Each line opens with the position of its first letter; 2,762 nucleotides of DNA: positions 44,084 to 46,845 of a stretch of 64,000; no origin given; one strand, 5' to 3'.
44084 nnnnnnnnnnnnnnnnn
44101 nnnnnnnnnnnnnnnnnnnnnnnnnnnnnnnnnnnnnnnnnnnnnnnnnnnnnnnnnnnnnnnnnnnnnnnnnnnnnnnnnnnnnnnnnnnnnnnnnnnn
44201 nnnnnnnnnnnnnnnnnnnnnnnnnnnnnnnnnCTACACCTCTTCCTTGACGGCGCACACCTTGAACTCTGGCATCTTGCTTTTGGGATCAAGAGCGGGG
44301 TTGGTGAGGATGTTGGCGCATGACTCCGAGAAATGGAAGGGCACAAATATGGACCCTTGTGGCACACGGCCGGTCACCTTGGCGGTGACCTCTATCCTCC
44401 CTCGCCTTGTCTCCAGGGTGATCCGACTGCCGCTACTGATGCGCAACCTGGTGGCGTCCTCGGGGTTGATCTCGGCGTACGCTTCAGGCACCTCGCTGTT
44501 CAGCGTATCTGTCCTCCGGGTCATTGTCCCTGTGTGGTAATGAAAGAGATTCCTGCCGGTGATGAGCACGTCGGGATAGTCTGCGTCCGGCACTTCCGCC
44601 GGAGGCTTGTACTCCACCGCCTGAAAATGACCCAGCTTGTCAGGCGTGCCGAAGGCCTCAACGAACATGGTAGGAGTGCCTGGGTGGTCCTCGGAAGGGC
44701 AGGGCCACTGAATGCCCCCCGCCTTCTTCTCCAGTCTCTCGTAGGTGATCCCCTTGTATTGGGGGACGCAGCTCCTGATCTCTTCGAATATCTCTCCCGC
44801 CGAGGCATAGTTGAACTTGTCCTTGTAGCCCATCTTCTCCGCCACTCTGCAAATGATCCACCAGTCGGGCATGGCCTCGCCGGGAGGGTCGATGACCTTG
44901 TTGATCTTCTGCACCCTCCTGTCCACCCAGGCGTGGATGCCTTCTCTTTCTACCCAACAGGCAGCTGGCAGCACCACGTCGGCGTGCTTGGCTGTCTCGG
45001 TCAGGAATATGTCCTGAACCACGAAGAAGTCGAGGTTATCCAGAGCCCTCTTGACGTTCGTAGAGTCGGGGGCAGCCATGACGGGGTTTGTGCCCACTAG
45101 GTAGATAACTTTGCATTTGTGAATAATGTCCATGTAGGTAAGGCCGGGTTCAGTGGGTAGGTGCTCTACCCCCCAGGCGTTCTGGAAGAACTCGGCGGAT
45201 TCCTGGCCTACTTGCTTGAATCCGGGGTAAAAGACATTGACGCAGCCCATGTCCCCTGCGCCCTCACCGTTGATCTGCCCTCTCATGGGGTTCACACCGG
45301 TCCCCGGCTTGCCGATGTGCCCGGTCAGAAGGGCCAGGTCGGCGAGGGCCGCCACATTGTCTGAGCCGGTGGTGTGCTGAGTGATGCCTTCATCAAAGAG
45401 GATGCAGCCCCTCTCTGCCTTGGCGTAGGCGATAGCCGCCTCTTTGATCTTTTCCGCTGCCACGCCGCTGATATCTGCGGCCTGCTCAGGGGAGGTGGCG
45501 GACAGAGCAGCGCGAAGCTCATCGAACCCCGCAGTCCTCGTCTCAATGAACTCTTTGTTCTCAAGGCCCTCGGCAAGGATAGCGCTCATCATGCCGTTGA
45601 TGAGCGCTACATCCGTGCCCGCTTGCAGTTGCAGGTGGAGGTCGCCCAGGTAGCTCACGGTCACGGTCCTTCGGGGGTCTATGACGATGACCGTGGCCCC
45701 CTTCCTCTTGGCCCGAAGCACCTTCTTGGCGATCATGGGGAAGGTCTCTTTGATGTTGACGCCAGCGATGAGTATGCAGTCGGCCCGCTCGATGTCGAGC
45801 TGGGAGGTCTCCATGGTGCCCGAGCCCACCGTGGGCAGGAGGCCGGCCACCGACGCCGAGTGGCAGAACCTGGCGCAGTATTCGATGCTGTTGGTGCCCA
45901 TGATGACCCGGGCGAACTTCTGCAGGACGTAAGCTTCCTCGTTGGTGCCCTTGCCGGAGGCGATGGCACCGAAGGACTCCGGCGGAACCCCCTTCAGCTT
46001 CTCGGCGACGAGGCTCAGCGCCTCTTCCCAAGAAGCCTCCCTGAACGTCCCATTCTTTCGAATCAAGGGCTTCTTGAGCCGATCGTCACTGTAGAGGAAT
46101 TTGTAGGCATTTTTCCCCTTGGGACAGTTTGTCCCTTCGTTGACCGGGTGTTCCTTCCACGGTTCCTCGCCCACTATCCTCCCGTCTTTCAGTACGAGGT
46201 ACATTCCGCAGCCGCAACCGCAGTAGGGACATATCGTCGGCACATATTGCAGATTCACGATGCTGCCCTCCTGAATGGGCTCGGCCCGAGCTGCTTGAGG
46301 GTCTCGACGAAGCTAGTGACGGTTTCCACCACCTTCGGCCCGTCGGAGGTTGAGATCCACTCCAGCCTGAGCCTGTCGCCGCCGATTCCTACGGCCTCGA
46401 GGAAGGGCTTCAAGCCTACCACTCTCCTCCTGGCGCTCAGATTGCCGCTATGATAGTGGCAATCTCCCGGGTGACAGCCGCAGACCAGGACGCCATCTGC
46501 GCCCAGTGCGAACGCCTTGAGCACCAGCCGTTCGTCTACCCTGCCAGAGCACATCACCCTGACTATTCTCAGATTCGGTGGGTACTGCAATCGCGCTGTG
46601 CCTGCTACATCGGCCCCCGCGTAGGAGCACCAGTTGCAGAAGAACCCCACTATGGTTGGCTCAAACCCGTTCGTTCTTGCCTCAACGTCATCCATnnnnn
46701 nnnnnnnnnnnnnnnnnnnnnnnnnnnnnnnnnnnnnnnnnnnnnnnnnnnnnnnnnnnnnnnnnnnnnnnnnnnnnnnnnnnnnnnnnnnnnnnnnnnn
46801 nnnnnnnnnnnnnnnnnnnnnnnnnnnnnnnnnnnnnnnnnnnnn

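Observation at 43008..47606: F420-type FdhB + Cys-FdhA + MvhD + radical SAM operon in a bacterium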

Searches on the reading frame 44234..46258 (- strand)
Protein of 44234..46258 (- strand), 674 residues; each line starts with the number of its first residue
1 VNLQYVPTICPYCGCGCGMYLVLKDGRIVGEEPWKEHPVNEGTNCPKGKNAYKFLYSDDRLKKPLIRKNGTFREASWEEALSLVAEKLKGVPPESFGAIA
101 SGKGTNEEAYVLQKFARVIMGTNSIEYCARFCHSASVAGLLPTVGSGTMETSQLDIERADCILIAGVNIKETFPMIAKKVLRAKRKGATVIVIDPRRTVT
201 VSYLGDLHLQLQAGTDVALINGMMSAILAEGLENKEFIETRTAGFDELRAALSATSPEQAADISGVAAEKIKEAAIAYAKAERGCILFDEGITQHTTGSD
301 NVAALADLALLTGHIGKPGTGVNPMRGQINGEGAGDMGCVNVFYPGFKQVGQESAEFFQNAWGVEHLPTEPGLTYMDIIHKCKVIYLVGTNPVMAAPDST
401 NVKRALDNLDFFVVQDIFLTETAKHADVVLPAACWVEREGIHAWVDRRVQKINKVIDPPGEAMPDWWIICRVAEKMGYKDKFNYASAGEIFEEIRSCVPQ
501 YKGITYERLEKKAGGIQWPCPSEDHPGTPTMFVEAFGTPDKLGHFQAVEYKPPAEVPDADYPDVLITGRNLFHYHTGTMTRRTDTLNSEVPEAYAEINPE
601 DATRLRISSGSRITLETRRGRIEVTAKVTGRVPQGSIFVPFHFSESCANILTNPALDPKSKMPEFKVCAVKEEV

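Call 5: search_protein_families(library=pfam, proteins=[window:44234-46258:-], max_evalue=0.001)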
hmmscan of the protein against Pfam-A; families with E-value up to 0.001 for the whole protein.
window:44234-46258:- (674 aa): 3 families
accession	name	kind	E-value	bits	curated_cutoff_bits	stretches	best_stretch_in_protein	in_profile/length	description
PF00384.28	Molybdopterin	-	1.9e-75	254.6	24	1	60-475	1-353/353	Molybdopterin oxidoreductase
PF01568.27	Molydop_binding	-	6.4e-32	110.3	26.8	1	564-669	2-110/110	Molydopterin dinucleotide binding domain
PF04879.21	Molybdop_Fe4S4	-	1.7e-20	73.1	22.7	1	4-57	2-55/55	Molybdopterin oxidoreductase Fe4S4 domain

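Call 6: search_protein_families(library=ncbifam, proteins=[window:44234-46258:-], max_evalue=0.001)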
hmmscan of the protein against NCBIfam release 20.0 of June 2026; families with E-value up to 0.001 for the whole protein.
window:44234-46258:- (674 aa): 27 families (the best 25 are shown)
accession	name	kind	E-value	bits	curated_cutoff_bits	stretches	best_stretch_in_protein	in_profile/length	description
TIGR01591.1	Fdh-alpha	equivalog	3.5e-242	805.3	666.25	1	8-671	1-671/672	formate dehydrogenase subunit alpha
NF047855.1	AssmNtatRedNasC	equivalog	2.9e-170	567.9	1100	1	5-671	20-705/708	assimilatory nitrate reductase catalytic subunit NasC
NF041323.1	Nitr_red_NasA_Halo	equivalog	1.6e-107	360.7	1000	1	13-671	3-671/673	assimilatory nitrate reductase NasA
NF010055.0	PRK13532.1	equivalog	2e-91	307.5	904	3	4-242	41-291/830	nitrate reductase catalytic subunit NapA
TIGR01706.1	NAPA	equivalog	9.8e-89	298.7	930.55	3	4-242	41-291/830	periplasmic nitrate reductase subunit alpha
TIGR01701.1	Fdhalpha-like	subfamily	4.3e-81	273.1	582.15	1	57-673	96-742/744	FdhF/YdeP family oxidoreductase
TIGR01553.1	formate-DH-alph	equivalog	5.9e-78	262.6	814.2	4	8-243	47-305/1009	formate dehydrogenase-N subunit alpha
NF041513.1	formate_DH_Act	exception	5.8e-72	242.9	1400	4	6-242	43-295/1067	formate dehydrogenase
TIGR02693.1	arsenite_ox_L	equivalog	9.2e-55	186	359.05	2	31-476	81-573/806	arsenate reductase (azurin) large subunit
NF012032.0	PRK15488.1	equivalog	4.5e-53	180.4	694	1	5-486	43-537/759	thiosulfate reductase PhsA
NF005895.0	PRK07860.1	equivalog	1.7e-52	178.5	802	1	5-485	236-667/811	NADH-quinone oxidoreductase subunit G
TIGR02166.1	dmsA_ynfE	subfamily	1.2e-49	169.1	777.7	2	13-483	53-564/794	DMSO/selenate family reductase complex A subunit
TIGR00509.1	bisC_fam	subfamily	2.3e-47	161.8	1017.55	1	180-483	197-517/772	molybdopterin guanine dinucleotide-containing S/N-oxide reductase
TIGR01973.1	NuoG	equivalog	9.3e-47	160.1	470.05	1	2-469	211-603/606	NADH-quinone oxidoreductase subunit NuoG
NF041783.2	mnquin_red_QrcB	equivalog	1.5e-42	145.7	440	2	4-320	51-364/695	menaquinone reductase molybdopterin-binding-like subunit QrcB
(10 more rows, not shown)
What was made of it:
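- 44234..46258 (-): fdhA: cytoplasmic Mo/W-bisPGD formate dehydrogenase catalytic subunit (674 aa) with Cys132-His133. TIGR01591 at 805 bits against a cutoff of 666 (call 6).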

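Call 8: find_encoding_contigs(protein=window:44234-46258:-, flank=10000, max_places=6)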
Protein window:44234-46258:- (674 aa): 4 contigs read that carry it; 2 places shown.
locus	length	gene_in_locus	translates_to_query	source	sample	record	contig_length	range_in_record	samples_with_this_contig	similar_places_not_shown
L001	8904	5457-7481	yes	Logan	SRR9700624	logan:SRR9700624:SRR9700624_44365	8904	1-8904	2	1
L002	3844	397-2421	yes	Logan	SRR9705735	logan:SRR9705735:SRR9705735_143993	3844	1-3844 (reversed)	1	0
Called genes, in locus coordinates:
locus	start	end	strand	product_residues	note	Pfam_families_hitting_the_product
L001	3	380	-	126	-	?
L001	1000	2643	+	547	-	PF00920:ILVD_EDD_N, PF24877:ILV_EDD_C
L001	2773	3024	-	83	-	PF07615:Ykof, PF01910:Thiamine_BP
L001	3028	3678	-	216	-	PF13489:Methyltransf_23, PF13847:Methyltransf_31, PF08241:Methyltransf_11, PF08242:Methyltransf_12, PF13649:Methyltransf_25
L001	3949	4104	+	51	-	-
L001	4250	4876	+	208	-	PF04055:Radical_SAM (weak)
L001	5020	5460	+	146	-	PF02662:FlpD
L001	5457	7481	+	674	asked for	PF04879:Molybdop_Fe4S4, PF00384:Molybdopterin, PF01568:Molydop_binding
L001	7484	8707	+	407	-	PF04422:FrhB_FdhB_N, PF04432:FrhB_FdhB_C, PF13183:Fer4_8 (weak)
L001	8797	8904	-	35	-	?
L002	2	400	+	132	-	?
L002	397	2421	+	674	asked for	PF04879:Molybdop_Fe4S4, PF00384:Molybdopterin, PF01568:Molydop_binding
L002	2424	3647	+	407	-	PF04422:FrhB_FdhB_N, PF04432:FrhB_FdhB_C, PF13183:Fer4_8 (weak)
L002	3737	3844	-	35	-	?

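Call 11: search_solved_structures(query=window:44234-46258:-, max_evalue=1e-30)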
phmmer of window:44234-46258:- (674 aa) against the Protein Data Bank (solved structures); distinct sequences matched with E-value up to 1e-30: 39.
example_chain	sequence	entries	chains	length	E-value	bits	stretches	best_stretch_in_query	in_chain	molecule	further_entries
9t1s_L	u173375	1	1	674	2e-222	743.5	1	1-673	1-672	formate dehydrogenase (coenzyme F420)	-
7bkb_D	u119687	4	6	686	5.1e-191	639.8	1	3-671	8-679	Formate dehydrogenase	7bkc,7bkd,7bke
7qv7_S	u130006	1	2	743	4.3e-189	633.4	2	6-552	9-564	Hydrogen dependent carbon dioxide reductase subunit FdhF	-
7vw6_A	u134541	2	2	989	1e-154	519.8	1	6-671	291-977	Formate dehydrogenase | Tungsten-containing formate dehydrogenase alpha subunit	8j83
7e5z_A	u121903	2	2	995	1e-154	519.8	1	6-671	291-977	Formate dehydrogenase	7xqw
1aa6_A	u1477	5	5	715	1.7e-151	509.2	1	5-673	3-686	FORMATE DEHYDROGENASE H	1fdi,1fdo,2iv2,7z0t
8rqz_C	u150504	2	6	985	2.5e-136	459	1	6-673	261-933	Probable oxidoreductase YjgC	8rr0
9gzq_A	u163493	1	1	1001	2.6e-136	459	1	6-673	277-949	Probable oxidoreductase YjgC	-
9wxb_B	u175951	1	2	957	6.9e-127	427.8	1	6-671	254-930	Formate dehydrogenase alpha subunit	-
6tg9_A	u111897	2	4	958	1.1e-126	427.2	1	6-671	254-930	Formate dehydrogenase subunit alpha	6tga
2jim_A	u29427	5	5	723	1.3e-99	337.7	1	5-671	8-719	PERIPLASMIC NITRATE REDUCTASE | PROTEIN (PERIPLASMIC NITRATE REDUCTASE)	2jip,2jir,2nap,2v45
2jio_A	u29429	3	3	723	1.3e-99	337.7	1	5-671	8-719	PERIPLASMIC NITRATE REDUCTASE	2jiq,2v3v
9vap_A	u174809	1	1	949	1.8e-82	281.1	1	7-364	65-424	Formate dehydrogenase molybdopterin-binding subunit FdhA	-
1ogy_A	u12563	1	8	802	1.9e-74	254.6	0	5-242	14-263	PERIPLASMIC NITRATE REDUCTASE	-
2nya_A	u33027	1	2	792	2.7e-74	254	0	9-241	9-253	Periplasmic nitrate reductase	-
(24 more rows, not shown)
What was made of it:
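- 44234..46258 (-): Best solved relatives are 9t1s_L at 2e-222 and 7bkb_D at 5e-191 (call 11).
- On Hdr-associated FdhAB-MvhD electron-input module: Best solved relative is 9t1s_L at 2e-222 (call 11).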

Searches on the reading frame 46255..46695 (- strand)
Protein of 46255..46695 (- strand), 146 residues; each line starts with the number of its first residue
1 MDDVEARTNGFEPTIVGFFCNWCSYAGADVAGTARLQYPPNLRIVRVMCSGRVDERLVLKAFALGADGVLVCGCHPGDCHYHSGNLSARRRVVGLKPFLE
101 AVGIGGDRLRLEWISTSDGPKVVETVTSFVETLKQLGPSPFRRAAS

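Call 5: search_protein_families(library=pfam, proteins=[window:46255-46695:-], max_evalue=0.001)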
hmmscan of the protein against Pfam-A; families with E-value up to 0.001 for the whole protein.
window:46255-46695:- (146 aa): 1 family
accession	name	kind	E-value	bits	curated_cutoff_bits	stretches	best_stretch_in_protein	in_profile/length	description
PF02662.21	FlpD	-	2.5e-52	176.5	22.3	1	15-137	1-123/123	Methyl-viologen-reducing hydrogenase, delta subunit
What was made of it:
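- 46255..46695 (-): mvhD: [2Fe-2S] connector subunit (146 aa). PF02662 at 2.5e-52 (call 5).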

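Call 6: search_protein_families(library=ncbifam, proteins=[window:46255-46695:-], max_evalue=0.001)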
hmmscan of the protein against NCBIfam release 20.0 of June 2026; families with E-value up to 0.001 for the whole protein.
window:46255-46695:- (146 aa): 4 families
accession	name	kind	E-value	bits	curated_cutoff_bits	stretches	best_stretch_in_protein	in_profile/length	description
NF040770.1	hetero_SS_HdrA2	exception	1.3e-51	175.7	1100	1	9-138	644-773/777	CoB-CoM heterodisulfide reductase HdrA2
NF045873.1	F420_non_VhuD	exception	3.5e-39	133.9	215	1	12-142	1-131/132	F420-non-reducing hydrogenase iron-sulfur subunit VhuD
NF041891.1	hdrA_Methbact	equivalog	5.9e-11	41.3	1300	1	15-130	646-755/762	ferredoxin:CoB-CoM heterodisulfide reductase subunit HdrA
NF041778.1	hetero_SS_HdrA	equivalog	0.00011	20.2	1400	1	14-73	655-714/771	ferredoxin:CoB-CoM heterodisulfide reductase subunit HdrA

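Call 12: search_solved_structures(query=window:46255-46695:-, max_evalue=0.001, show_alignments=2)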
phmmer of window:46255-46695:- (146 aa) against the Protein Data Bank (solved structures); distinct sequences matched with E-value up to 0.001: 6.
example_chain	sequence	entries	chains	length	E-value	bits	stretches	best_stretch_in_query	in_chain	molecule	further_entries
8rvu_F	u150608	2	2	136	4.6e-52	179.1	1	10-139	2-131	Methyl viologen-reducing hydrogenase, subunit D-related protein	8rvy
8rvv_F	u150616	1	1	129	2.4e-51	176.8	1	11-138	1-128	Methyl viologen-reducing hydrogenase, subunit D-related protein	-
5odc_D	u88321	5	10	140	1.1e-48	168.2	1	11-142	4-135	Methyl-viologen reducing hydrogenase subunit D | Methyl-viologen reducing hydrogenase, subunit D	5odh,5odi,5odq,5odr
9sw2_D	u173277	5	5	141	3.6e-48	166.5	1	14-143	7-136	F420-non-reducing hydrogenase iron-sulfur subunit D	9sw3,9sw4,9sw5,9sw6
7bkb_F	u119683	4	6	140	2.8e-45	157.1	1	10-142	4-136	F420-non-reducing hydrogenase subunit D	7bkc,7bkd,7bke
9sfi_K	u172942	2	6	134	3.1e-32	114.8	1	12-142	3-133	F420-non-reducing hydrogenase subunit delta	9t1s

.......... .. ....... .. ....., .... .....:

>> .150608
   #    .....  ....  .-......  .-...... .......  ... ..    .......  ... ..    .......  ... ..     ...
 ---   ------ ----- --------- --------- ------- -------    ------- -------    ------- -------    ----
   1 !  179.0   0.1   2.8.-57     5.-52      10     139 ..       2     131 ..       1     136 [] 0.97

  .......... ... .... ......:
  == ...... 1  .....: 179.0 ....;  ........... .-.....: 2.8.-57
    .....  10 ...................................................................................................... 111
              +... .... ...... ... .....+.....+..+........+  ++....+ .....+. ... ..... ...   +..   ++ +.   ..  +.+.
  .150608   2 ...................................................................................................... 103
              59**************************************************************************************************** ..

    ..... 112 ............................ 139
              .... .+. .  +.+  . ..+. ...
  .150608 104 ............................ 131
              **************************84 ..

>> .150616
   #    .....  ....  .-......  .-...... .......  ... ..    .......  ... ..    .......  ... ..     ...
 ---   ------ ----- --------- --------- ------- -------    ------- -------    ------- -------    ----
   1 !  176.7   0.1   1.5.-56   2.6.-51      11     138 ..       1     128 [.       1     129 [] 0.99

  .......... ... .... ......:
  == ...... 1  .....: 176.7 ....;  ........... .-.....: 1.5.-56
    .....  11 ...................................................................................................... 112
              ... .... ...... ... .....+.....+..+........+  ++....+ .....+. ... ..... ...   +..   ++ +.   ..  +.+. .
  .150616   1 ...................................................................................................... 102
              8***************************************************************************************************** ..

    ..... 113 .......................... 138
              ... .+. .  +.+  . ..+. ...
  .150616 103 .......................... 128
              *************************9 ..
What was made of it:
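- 46255..46695 (-): Best solved relatives are 8rvu_F (ElpC) at 4.6e-52 and 5odc_D at 1e-48 (call 12).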
